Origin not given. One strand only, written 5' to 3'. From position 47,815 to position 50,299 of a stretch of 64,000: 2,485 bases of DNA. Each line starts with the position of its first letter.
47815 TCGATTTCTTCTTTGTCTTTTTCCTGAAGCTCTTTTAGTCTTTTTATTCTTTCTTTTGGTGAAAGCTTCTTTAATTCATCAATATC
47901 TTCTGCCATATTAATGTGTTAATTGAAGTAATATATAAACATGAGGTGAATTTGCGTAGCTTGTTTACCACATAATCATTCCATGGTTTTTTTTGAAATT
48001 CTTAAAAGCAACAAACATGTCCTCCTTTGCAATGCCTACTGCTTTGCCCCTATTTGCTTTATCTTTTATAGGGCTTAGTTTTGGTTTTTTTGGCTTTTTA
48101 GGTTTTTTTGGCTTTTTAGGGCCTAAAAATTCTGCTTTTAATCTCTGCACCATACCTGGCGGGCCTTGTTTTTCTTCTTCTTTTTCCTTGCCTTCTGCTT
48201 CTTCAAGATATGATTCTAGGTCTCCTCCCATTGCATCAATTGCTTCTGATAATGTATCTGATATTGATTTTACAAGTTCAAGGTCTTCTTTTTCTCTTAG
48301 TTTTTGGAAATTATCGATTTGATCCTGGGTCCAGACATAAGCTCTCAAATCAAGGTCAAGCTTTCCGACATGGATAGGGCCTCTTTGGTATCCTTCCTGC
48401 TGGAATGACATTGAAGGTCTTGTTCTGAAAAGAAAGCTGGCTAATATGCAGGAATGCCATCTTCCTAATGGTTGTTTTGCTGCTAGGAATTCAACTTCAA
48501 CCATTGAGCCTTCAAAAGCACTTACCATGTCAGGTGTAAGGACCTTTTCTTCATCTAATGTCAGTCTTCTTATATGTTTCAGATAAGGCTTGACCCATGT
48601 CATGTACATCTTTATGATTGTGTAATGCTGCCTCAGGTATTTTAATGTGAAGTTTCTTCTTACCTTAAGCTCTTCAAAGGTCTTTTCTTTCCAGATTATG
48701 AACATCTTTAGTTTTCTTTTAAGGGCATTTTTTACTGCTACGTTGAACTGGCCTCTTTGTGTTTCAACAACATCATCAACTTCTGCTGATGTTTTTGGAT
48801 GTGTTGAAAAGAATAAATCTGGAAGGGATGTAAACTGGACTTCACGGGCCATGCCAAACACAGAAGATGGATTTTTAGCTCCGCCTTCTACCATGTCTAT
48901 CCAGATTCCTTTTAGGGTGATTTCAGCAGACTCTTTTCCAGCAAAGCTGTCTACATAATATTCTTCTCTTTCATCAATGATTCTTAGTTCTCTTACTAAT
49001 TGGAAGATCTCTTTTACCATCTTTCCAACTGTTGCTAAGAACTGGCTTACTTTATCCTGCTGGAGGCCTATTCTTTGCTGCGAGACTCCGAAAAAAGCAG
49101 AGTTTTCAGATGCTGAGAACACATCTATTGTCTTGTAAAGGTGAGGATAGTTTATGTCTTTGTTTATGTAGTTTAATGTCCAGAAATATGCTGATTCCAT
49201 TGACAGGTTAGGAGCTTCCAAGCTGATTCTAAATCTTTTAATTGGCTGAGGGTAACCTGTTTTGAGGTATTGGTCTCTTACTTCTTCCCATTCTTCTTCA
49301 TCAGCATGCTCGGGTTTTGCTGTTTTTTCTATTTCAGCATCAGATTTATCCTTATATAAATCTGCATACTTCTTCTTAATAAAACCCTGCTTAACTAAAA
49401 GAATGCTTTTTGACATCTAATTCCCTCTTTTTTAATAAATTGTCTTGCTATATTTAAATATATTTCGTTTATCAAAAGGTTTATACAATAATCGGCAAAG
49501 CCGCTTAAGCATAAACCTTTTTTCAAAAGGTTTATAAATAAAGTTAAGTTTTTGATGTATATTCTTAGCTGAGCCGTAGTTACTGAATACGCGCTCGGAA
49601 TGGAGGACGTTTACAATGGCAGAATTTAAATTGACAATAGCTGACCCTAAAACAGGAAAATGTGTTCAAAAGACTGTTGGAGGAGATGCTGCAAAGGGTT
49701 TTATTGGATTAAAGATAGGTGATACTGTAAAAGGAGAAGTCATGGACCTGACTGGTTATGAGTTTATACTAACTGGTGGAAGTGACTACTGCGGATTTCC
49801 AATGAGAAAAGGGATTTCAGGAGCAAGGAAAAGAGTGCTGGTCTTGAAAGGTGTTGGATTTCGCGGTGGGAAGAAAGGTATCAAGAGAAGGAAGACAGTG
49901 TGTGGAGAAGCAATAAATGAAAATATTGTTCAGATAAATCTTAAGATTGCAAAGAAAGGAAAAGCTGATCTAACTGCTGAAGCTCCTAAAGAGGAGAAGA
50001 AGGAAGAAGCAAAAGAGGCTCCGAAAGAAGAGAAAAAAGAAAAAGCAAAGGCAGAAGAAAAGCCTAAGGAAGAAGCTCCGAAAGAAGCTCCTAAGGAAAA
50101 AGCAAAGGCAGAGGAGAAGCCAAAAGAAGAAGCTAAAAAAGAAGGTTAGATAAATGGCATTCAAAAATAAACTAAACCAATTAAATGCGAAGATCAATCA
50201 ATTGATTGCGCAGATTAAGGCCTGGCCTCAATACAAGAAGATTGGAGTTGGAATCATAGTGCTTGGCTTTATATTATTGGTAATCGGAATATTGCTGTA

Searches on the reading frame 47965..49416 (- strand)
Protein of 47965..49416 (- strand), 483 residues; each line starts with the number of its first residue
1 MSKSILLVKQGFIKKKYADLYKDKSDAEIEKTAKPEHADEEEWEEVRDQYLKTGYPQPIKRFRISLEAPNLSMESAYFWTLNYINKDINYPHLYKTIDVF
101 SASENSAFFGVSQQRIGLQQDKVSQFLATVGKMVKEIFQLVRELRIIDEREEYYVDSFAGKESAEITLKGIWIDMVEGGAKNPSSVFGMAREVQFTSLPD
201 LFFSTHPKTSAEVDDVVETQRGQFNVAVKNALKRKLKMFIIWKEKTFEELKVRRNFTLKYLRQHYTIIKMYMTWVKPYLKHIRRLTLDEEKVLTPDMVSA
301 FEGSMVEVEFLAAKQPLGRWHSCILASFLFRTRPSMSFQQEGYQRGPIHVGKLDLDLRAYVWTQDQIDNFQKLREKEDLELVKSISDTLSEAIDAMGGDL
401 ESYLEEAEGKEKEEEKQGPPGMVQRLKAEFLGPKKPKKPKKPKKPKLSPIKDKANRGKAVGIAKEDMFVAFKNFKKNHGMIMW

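Call 12: search_protein_families(library=pfam, proteins=[window:47965-49416:-])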
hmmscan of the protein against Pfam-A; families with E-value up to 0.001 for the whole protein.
window:47965-49416:- (483 aa): 0 families

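Call 54: find_encoding_contigs(protein=window:47965-49416:-, flank=3000, max_places=4)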
Protein window:47965-49416:- (483 aa): no gene with exactly this product is on record in the collection.

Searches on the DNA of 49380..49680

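Call 47: search_rna_families(source=window, start=49380, end=49680, threshold=evalue, max_evalue=1)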
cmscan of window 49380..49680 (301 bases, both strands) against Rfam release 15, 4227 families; matches with E-value up to 1: 1.
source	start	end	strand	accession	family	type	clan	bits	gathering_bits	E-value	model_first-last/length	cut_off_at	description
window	49504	49542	-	RF04077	mir-1245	Gene; miRNA;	-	19.5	79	0.41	1-69/69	no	mir-1245 microRNA precursor family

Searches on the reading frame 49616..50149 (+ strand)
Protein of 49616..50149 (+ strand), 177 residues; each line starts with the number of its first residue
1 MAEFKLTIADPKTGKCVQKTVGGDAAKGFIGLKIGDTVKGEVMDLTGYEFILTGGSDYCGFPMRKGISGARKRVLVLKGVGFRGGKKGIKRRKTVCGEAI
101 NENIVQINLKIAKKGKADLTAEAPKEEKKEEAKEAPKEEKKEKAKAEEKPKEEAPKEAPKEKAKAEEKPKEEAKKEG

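Call 11: find_encoding_contigs(protein=window:49616-50149:+, flank=10000, max_places=6)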
Protein window:49616-50149:+ (177 aa): no gene with exactly this product is on record in the collection.

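Call 12: search_protein_families(library=pfam, proteins=[window:49616-50149:+])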
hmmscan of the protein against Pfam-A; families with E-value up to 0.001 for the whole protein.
window:49616-50149:+ (177 aa): 1 family
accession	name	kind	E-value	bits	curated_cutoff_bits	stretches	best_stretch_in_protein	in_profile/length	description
PF01092.24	Ribosomal_S6e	-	1.8e-32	112.2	26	1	4-120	1-121/125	Ribosomal protein S6e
